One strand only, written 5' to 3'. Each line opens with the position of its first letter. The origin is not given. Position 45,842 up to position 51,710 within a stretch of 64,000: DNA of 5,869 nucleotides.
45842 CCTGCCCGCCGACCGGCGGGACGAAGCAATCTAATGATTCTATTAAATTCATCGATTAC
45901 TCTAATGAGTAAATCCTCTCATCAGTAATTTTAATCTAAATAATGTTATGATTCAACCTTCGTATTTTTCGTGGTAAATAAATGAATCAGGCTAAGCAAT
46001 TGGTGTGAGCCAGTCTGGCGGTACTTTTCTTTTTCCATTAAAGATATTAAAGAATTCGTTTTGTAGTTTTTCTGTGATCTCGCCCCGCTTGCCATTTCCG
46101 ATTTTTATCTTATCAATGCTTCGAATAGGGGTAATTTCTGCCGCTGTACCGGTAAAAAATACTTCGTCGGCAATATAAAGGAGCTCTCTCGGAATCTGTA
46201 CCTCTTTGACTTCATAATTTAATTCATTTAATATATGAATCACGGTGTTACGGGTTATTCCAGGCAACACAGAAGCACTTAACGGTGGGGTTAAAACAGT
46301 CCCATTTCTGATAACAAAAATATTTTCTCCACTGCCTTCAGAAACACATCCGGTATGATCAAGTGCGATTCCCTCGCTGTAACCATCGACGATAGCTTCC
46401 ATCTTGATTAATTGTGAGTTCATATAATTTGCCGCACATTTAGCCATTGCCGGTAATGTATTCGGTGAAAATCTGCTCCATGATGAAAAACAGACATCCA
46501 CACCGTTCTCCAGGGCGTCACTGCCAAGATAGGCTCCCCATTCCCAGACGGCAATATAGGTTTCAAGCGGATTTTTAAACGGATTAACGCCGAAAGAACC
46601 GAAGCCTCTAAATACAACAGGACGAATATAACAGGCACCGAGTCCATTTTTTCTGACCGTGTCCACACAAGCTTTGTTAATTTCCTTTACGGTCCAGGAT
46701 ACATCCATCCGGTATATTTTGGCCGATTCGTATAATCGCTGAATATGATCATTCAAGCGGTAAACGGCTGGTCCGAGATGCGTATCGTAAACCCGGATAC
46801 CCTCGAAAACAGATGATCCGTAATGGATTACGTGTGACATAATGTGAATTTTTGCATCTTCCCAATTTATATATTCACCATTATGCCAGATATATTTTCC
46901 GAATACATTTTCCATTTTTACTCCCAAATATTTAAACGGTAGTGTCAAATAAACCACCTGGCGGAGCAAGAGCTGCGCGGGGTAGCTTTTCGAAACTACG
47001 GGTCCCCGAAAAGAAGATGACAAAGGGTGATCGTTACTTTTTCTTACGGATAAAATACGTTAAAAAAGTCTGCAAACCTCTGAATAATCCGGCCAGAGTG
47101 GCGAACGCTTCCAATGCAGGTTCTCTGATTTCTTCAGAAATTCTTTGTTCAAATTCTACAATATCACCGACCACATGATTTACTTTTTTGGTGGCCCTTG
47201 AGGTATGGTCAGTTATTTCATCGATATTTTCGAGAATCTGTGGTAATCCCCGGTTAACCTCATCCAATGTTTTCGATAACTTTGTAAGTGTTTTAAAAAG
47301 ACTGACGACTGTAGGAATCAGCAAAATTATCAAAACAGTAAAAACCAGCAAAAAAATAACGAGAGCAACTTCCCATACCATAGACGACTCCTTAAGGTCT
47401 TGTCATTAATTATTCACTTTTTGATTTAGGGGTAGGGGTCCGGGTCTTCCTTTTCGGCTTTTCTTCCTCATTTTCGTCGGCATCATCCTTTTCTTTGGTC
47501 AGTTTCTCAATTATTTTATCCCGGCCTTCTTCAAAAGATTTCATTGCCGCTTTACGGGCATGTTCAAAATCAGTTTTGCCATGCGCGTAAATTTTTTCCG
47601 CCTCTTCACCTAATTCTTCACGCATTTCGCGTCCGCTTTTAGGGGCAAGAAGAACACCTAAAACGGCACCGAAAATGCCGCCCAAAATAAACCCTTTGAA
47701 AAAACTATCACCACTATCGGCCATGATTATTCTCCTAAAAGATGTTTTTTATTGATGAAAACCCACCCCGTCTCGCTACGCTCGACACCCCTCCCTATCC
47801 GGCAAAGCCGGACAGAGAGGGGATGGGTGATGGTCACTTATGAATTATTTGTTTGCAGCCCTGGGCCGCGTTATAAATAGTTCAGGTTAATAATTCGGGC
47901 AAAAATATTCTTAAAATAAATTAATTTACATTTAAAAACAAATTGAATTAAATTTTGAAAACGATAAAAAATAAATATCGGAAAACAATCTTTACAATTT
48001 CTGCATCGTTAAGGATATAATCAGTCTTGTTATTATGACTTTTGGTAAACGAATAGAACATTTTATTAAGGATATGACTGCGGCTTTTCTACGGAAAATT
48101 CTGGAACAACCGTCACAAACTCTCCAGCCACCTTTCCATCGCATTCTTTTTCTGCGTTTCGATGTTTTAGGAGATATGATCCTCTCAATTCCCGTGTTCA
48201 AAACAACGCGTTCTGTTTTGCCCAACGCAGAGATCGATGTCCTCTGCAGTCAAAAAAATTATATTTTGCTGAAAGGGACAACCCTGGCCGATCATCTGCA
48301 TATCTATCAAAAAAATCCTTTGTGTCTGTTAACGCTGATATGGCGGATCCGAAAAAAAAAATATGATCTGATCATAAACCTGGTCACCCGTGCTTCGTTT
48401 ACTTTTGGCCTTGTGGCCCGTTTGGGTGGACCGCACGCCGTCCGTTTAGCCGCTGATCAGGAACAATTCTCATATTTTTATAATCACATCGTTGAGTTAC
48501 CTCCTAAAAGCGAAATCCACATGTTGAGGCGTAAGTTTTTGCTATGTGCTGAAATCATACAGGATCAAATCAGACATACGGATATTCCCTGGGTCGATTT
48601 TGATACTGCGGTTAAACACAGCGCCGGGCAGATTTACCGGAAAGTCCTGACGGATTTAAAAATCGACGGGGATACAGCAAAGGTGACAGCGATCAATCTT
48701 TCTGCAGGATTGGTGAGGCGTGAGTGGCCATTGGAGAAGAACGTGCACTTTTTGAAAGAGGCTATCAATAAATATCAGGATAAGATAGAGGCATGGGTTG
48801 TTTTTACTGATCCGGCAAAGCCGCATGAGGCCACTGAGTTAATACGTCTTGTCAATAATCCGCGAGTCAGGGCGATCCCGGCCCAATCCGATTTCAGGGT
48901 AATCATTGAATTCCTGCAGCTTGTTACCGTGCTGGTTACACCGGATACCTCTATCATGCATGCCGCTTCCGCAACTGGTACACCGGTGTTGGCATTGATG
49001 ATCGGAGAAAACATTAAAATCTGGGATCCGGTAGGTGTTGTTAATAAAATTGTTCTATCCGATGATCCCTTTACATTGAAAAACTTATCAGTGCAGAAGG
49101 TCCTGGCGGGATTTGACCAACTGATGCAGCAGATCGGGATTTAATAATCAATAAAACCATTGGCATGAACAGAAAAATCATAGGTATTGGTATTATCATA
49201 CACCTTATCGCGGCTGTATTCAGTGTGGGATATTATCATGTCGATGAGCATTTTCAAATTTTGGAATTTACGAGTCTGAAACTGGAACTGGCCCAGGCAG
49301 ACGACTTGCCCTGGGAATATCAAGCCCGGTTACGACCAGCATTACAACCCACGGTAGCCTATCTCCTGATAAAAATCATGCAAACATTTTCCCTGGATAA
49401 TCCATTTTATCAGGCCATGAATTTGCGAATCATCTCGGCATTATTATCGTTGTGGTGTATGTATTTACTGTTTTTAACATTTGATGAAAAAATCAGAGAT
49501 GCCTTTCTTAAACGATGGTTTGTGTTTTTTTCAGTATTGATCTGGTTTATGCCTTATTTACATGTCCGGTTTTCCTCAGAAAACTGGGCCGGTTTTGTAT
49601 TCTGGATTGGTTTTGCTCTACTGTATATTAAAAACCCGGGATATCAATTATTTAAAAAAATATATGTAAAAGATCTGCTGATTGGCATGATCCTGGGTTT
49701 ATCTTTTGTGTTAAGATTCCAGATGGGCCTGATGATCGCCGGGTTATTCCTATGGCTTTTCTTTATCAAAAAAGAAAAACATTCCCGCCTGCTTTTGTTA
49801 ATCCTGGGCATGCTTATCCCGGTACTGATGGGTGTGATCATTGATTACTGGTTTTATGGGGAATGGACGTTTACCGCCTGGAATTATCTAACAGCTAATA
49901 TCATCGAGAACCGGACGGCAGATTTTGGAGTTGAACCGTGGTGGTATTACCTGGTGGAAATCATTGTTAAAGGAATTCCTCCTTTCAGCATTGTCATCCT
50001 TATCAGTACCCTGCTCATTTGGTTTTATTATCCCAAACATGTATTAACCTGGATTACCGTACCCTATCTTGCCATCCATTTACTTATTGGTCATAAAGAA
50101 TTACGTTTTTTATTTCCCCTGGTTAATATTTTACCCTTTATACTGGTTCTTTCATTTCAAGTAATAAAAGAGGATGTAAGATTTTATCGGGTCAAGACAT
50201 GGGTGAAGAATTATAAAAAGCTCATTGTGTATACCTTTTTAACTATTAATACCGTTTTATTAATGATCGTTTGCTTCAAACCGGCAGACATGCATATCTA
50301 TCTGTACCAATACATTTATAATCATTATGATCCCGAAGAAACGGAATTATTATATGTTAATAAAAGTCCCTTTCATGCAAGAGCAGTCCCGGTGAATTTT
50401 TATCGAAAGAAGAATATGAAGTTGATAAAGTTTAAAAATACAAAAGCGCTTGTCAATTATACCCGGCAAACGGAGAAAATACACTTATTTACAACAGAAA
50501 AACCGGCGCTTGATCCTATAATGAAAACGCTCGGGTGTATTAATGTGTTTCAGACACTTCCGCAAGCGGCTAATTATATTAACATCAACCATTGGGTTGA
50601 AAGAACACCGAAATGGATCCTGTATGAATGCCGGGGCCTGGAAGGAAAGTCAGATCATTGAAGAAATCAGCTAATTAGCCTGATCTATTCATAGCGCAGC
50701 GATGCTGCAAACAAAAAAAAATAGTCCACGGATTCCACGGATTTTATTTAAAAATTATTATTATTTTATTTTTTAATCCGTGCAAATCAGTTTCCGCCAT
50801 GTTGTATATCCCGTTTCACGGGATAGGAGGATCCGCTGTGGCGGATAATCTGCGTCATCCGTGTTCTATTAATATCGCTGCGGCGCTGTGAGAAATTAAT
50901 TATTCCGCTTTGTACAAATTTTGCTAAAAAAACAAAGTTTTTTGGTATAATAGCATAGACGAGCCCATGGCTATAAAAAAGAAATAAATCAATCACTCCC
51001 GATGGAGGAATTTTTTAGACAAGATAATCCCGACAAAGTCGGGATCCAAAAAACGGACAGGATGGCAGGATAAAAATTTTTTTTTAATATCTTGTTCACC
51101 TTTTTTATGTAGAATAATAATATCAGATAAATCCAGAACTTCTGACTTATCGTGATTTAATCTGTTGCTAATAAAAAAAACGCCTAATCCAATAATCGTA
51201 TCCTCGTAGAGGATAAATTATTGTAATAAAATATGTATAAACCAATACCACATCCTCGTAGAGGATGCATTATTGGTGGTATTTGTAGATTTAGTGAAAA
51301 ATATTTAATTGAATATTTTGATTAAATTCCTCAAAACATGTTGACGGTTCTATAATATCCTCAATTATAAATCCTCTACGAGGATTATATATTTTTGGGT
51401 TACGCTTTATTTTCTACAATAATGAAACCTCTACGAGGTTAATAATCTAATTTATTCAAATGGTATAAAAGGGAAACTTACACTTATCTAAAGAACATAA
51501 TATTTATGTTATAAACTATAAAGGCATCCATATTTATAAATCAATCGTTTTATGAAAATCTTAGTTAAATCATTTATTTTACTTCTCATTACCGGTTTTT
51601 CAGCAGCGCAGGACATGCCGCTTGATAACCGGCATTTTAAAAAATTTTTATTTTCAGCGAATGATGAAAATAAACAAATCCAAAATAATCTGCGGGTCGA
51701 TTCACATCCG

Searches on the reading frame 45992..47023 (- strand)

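Call 73: search_protein_families(library=pfam, proteins=[window:45992-47023:-], max_evalue=0.00001)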
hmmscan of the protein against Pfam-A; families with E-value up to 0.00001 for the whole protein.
window:45992-47023:- (343 aa): 1 family
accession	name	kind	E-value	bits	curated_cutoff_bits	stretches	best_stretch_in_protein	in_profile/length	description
PF01063.24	Aminotran_4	-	5.8e-50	170.6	28.5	1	72-303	2-223/223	Amino-transferase class IV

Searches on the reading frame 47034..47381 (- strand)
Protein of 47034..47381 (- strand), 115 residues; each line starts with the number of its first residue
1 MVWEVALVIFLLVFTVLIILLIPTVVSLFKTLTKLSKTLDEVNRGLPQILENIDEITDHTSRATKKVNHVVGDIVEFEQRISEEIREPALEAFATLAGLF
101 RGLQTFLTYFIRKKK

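Call 73: search_protein_families(library=pfam, proteins=[window:47034-47381:-], max_evalue=0.00001)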
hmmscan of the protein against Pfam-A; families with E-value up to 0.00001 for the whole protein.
window:47034-47381:- (115 aa): 1 family
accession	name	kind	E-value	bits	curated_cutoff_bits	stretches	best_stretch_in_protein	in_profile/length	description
PF06103.16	DUF948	-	5.6e-10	39.7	37.2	1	5-76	1-72/89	Bacterial protein of unknown function (DUF948)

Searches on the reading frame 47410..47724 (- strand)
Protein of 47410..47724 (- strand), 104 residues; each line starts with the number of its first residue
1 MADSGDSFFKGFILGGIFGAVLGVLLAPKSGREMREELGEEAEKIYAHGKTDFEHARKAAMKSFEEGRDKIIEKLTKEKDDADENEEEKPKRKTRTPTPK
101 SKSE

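Call 73: search_protein_families(library=pfam, proteins=[window:47410-47724:-], max_evalue=0.00001)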
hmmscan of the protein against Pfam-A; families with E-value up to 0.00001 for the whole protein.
window:47410-47724:- (104 aa): 1 family
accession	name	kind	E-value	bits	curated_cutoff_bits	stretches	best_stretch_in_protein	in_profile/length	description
PF12732.12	YtxH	-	1.9e-13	51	37.5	1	9-70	1-69/71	YtxH-like protein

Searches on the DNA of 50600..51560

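Call 15: search_rna_families(source=window, start=50600, end=51560, threshold=evalue, max_evalue=10)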
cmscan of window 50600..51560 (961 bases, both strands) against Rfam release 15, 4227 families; matches with E-value up to 10: 12.
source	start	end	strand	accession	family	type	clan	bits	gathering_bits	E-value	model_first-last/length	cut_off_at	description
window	51448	51508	-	RF02584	KRAS_3UTR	Cis-reg;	-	22.8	49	5.9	1-49/49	no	KRAS 3' UTR cis-regulatory element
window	51149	51270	+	RF01470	rli38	Gene; sRNA;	-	20.1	49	4.8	1-150/150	no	Listeria sRNA rli38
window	51339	51387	-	RF02572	babR_5UTR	Cis-reg;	-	19.7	93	1.8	1-134/134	no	Brucella babR 5'UTR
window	51369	51444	-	RF01393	isrJ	Gene; sRNA;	-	19.4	37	0.68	1-75/75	no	isrJ Hfq binding RNA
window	51253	51384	+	RF04128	MIR8562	Gene; miRNA;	-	17.8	211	1.3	1-242/242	no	MIR8562 microRNA precursor family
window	51235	51405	+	RF04228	MIR6140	Gene; miRNA;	-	17.3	140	3.2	1-165/165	no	MIR6140 microRNA precursor family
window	51174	51292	+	RF02316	TtnuHACA9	Gene; snRNA; snoRNA; HACA-box;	-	17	100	8.4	1-135/135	no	Tetrahymena snoRNA TtnuHACA9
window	51086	51176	-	RF00429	SNORA29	Gene; snRNA; snoRNA; HACA-box;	CL00030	16.6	50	6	1-140/140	no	Small nucleolar RNA SNORA29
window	50718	50823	+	RF02593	NsiR8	Gene; sRNA;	-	16.4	61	3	1-172/172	no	Nitrogen stress-induced RNA 8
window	51010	51122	-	RF03533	SQ1002_RNA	Gene; sRNA;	-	16.1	128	0.81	1-237/237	no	Clostridioides difficile sRNA SQ1002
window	51184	51292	+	RF01252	snR5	Gene; snRNA; snoRNA; HACA-box;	CL00038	16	45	4.5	1-196/196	no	Small nucleolar RNA snR5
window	51027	51091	-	RF01844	SmY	Gene; snRNA; splicing;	-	14.2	39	2.8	1-80/80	no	SmY spliceosomal RNA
